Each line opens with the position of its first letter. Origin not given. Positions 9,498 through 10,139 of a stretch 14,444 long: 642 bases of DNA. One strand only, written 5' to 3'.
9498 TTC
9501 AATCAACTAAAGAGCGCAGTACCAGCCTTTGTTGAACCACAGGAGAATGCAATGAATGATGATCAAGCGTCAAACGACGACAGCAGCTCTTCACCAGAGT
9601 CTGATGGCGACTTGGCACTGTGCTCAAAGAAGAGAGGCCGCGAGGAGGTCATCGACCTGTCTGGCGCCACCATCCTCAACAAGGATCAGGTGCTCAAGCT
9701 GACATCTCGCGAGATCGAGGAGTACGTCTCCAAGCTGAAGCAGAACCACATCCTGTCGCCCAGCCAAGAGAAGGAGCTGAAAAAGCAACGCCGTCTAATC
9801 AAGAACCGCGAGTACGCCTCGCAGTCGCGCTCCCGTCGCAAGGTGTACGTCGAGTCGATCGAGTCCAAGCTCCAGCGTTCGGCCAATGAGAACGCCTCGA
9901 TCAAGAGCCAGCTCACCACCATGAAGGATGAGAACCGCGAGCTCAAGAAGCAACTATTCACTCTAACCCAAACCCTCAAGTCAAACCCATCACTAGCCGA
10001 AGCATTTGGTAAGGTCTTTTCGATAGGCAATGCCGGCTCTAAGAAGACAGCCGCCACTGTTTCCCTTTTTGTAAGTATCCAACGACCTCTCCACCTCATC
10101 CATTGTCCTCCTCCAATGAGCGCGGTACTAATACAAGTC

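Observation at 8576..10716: ATF6/bZIP28-type membrane-tethered bZIP with a juxtamembrane S1P-like RNLL site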

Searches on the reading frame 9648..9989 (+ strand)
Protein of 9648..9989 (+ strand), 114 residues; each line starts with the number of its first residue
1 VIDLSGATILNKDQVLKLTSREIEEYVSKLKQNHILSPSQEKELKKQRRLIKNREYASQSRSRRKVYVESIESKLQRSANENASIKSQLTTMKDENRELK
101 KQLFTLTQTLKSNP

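Call 64: predict_structure(alignment_id=A4)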
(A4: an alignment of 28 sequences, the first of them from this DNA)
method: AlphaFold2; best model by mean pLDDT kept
length: 114 residues; sequences in the alignment: 28
mean_pLDDT: 94.7   pTM: 0.64
mean pLDDT of the five models: 94.7, 94.1, 93.5, 88.3, 87.6
residues with pLDDT >= 90: 102; 70-90: 11; 50-70: 1; < 50: 0
segments of 3 or more residues with pLDDT < 50: none
pLDDT, mean of each block of 10 residues (from residue 1): 87 93 95 93 96 97 98 98 98 98 94 77
secondary structure, 60 per line:
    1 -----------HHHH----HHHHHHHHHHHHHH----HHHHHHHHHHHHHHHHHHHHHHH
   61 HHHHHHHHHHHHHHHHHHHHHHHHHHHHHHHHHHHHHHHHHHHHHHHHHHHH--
elements in order: H12-15 H20-33 H38-112

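Call 67: fold_search(model_id=the predicted structure, library=pdb)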
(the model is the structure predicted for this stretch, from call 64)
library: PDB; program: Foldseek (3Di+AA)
matches with E <= 10: 27; with E <= 0.001: 0
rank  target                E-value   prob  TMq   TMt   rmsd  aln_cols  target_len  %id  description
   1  2ig7_B                2.2e+00  0.21  0.21  0.08   6.7        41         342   20  Crystal structure of Human Choline Kinase B (released 2006-10-10)
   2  5tdy_D                2.5e+00  0.08  0.17  0.22   7.8        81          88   12  Structure of cofolded FliFc:FliGn complex from Thermotoga maritima (released 2017-01-25)
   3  1sgg_MODEL_1_A        2.8e+00  0.08  0.20  0.29   5.7        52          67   19  THE SOLUTION STRUCTURE OF SAM DOMAIN FROM THE RECEPTOR TYROSINE KINASE EPHB2, NMR, 10 STRUCTURES (released 1999-10-06)
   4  7x6f_F                4.0e+00  0.20  0.45  0.36  15.4       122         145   16  Outer membrane lipoprotein QseG of Escherichia coli O157:H7 (released 2023-03-15)
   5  2ig7_A                4.2e+00  0.13  0.21  0.08   7.1        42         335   19  Crystal structure of Human Choline Kinase B (released 2006-10-10)
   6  6jcc                  4.5e+00  0.13  0.24  0.27   2.5        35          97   26  structure of a de novo protein D_1CY5_M1 (released 2019-03-13)
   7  1z8u_C                4.5e+00  0.08  0.22  0.27   9.7        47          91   13  Crystal structure of oxidized alpha hemoglobin bound to AHSP (released 2005-06-14)
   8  3ovu_A                4.8e+00  0.11  0.29  0.36   9.8        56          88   12  Crystal Structure of Human Alpha-Haemoglobin Complexed with AHSP and the First NEAT Domain of IsdH from Staphylococcus (released 2011-09-21)
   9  9hny_DO               5.5e+00  0.21  0.39  0.24   4.1        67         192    9  Mitoribosomal small subunit in complex with Mettl15 and Mettl17 (released 2025-03-26)
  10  6zu5_LHH              5.9e+00  0.12  0.31  0.30   5.8        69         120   12  Structure of the Paranosema locustae ribosome in complex with Lso2 (released 2020-11-04)
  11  1z8u_A                6.3e+00  0.06  0.22  0.27   9.8        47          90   13  Crystal structure of oxidized alpha hemoglobin bound to AHSP (released 2005-06-14)
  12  1q1v_MODEL_1_A        6.7e+00  0.05  0.21  0.28   5.2        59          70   10  Structure of the Oncoprotein DEK: a putative DNA-binding Domain Related to the Winged Helix Motif (released 2004-08-10)
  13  2b1e                  6.7e+00  0.03  0.20  0.05   9.8        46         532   30  The structures of exocyst subunit Exo70p and the Exo84p C-terminal domains reveal a common motif (released 2005-11-01)
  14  9mt8_A                7.2e+00  0.08  0.29  0.05  12.7        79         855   23  Cryo-EM structure of the human TRPM4 channel in a calcium bound putative desensitized state (released 2025-10-29)
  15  1y01_A                7.2e+00  0.07  0.25  0.31   9.9        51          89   12  Crystal structure of AHSP bound to Fe(II) alpha-hemoglobin (released 2004-12-21)
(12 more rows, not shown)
